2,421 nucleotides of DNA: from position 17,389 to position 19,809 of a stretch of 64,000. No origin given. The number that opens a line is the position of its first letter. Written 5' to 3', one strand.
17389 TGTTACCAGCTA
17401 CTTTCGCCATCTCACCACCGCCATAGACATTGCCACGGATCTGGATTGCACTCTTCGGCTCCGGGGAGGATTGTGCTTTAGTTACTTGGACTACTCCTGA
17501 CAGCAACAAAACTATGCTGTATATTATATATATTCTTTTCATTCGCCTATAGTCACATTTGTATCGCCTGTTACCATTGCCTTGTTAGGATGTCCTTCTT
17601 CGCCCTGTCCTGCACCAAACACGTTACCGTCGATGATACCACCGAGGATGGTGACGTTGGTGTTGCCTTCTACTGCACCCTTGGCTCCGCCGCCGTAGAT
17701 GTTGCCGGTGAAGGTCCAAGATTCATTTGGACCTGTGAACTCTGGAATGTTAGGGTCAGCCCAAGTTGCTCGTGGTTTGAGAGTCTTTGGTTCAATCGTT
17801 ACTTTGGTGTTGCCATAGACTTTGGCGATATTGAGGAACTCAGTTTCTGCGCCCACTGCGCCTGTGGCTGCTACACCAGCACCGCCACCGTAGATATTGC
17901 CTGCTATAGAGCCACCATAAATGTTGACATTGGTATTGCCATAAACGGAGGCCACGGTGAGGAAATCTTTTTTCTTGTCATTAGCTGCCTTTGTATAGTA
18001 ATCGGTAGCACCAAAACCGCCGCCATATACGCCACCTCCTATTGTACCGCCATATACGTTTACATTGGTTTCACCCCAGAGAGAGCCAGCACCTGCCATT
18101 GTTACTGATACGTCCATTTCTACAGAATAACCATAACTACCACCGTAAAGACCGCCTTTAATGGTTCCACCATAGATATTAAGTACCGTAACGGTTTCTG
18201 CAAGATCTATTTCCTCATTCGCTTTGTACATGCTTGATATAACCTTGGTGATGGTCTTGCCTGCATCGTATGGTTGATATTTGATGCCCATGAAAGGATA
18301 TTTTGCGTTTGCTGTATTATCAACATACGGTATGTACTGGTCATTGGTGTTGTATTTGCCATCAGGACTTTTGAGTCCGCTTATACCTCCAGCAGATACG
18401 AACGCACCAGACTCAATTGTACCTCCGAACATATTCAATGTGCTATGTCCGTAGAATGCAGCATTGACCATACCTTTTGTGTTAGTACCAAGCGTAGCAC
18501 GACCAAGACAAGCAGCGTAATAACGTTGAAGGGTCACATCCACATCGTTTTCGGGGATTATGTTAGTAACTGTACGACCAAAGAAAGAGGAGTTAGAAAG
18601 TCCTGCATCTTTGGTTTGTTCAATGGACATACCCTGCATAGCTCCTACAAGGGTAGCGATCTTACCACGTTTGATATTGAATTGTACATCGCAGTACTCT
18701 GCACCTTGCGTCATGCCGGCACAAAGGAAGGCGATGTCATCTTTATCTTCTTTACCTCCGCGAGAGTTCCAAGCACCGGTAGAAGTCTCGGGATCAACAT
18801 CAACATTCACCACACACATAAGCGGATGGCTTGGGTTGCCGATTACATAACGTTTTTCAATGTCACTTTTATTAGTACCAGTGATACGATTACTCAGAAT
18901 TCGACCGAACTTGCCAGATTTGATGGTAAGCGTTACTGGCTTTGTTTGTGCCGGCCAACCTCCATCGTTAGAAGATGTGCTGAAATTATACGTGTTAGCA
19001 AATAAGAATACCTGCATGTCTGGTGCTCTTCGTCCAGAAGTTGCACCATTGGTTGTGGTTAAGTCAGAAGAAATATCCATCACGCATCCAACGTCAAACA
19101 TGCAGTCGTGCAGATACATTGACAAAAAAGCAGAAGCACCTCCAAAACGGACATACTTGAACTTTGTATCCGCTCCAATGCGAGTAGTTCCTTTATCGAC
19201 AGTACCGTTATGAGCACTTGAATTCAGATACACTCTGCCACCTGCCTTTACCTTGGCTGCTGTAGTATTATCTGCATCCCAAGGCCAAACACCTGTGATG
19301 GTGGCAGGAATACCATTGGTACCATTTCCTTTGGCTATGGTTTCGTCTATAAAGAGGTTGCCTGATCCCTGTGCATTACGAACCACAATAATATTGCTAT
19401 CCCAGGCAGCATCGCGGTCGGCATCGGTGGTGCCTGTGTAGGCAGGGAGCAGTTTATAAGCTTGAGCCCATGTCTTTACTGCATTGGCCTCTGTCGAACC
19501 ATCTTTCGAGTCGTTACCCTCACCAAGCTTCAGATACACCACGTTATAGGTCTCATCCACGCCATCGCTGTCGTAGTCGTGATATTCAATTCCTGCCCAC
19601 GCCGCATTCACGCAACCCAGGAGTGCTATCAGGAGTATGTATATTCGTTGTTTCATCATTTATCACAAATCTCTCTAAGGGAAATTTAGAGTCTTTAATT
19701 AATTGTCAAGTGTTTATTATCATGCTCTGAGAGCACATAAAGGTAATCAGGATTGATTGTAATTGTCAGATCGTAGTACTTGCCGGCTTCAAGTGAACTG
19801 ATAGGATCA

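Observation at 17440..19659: Two paralogous YGGG-repeat proteins translationally coupled by an ATGA overlap; only the downstream one has a T9SS tail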

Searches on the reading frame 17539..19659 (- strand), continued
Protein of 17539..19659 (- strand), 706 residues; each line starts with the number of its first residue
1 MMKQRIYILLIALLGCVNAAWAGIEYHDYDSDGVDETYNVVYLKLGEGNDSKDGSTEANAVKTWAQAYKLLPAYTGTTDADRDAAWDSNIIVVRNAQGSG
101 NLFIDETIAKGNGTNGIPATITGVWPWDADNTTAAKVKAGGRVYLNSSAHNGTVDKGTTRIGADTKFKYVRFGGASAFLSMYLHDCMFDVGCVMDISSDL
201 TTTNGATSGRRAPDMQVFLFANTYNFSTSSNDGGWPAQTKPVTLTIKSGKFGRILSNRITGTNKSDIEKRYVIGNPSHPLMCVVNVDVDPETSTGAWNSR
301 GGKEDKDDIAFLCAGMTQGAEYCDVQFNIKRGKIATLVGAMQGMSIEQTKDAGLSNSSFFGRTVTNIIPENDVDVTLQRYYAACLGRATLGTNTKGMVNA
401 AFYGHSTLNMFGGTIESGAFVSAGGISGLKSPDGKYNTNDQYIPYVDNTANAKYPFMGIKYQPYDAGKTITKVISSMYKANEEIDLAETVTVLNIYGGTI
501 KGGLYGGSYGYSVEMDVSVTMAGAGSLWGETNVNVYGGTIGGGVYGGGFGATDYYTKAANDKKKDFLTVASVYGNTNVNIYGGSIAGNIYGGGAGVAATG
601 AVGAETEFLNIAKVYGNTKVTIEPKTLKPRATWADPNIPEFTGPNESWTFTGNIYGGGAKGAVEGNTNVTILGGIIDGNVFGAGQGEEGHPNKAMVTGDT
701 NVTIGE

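Call 74: find_encoding_contigs(protein=P0003, flank=10000, max_places=1)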
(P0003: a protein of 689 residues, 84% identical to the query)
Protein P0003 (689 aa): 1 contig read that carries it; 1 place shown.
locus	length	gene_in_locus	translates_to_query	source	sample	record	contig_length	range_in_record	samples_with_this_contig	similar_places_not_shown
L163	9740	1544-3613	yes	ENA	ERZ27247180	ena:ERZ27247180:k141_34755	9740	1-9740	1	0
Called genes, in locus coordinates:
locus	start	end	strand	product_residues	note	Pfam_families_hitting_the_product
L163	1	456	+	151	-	?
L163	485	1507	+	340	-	-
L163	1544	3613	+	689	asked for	-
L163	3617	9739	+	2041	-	?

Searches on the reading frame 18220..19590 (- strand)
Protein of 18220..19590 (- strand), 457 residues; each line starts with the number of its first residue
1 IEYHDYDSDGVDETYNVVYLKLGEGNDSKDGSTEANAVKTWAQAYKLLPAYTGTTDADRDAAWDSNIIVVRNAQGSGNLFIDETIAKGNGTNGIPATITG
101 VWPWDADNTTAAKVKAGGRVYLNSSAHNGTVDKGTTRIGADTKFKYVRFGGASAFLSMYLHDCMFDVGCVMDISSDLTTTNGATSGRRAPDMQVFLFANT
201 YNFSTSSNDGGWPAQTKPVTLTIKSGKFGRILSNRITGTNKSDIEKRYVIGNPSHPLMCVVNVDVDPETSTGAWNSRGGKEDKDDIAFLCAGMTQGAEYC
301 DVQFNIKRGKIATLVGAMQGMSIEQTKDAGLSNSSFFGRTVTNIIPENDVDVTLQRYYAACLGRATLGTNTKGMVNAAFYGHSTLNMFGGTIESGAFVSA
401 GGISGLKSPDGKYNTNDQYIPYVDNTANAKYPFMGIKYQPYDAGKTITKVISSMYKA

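Call 53: search_protein_representatives(protein=window:18220-19590:-)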
Query: 457 residues. Proteins with E-value up to 0.001 (for the whole library): 28; up to 1e-10: 23; up to 1e-30: 15. The best 28 are listed.
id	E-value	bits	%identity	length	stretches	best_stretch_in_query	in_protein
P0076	1.4e-149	515.5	61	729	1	2-451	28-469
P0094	1.6e-99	350.5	51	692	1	13-453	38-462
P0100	9.7e-97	341.3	47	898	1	2-453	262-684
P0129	5.7e-87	309.1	45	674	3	12-452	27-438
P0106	3.7e-81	289.9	48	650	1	2-449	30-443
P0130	4.5e-73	263.3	46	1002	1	6-449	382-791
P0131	9.3e-70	252.4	40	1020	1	17-450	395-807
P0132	3.4e-65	237.3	45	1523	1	12-448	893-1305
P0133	3.8e-61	224.0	73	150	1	158-306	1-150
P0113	1.2e-57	212.5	41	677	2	12-431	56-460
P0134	1.6e-53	198.8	39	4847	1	11-454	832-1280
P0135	1.7e-47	179.0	39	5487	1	77-454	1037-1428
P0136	2.1e-42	162.2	55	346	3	318-453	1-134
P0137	7.7e-37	143.9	63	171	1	2-150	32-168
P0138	7.6e-31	124.1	34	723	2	16-406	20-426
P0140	1.6e-26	109.9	35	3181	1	36-427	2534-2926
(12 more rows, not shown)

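Call 56: list_cluster_members(proteins=[P0134, P0135, P0140])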
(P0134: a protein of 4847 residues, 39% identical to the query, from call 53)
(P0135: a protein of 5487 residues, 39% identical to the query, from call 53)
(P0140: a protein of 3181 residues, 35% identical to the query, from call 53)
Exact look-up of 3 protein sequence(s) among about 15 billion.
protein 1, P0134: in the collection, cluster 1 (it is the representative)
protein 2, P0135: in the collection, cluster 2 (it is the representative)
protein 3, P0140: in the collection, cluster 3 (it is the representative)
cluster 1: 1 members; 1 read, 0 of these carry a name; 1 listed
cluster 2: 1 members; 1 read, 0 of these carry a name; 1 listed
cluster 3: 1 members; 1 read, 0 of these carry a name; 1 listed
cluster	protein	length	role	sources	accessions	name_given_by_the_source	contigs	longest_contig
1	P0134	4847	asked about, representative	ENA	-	-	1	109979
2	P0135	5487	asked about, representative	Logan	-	-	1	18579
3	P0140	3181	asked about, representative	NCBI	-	-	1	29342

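Call 57: find_encoding_contigs(protein=P0134, flank=10000, max_places=2)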
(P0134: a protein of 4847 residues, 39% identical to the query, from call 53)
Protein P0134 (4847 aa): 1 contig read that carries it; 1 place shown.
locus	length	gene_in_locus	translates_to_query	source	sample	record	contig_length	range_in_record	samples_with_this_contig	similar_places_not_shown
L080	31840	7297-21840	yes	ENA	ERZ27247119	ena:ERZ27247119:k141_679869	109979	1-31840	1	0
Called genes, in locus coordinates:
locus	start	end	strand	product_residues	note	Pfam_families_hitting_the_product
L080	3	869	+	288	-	?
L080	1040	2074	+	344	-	-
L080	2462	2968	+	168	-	-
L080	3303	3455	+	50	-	-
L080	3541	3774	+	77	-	PF16476:DUF5053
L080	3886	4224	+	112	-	-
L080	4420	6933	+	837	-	PF04023:FeoA, PF01926:MMR_HSR1, PF02421:FeoB_N, PF17910:FeoB_Cyto, PF07670:Gate, PF07664:FeoB_C, PF07670:Gate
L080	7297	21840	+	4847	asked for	-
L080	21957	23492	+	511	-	PF03321:GH3, PF23571:GH3_M, PF23572:GH3_C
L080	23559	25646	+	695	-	PF13205:Big_5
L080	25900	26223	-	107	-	-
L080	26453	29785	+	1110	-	PF13620:CarboxypepD_reg, PF13715:CarbopepD_reg_2, PF07715:Plug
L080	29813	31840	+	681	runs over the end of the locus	PF14322:SusD-like_3, PF12771:SusD-like_2 (weak), PF07980:SusD_RagB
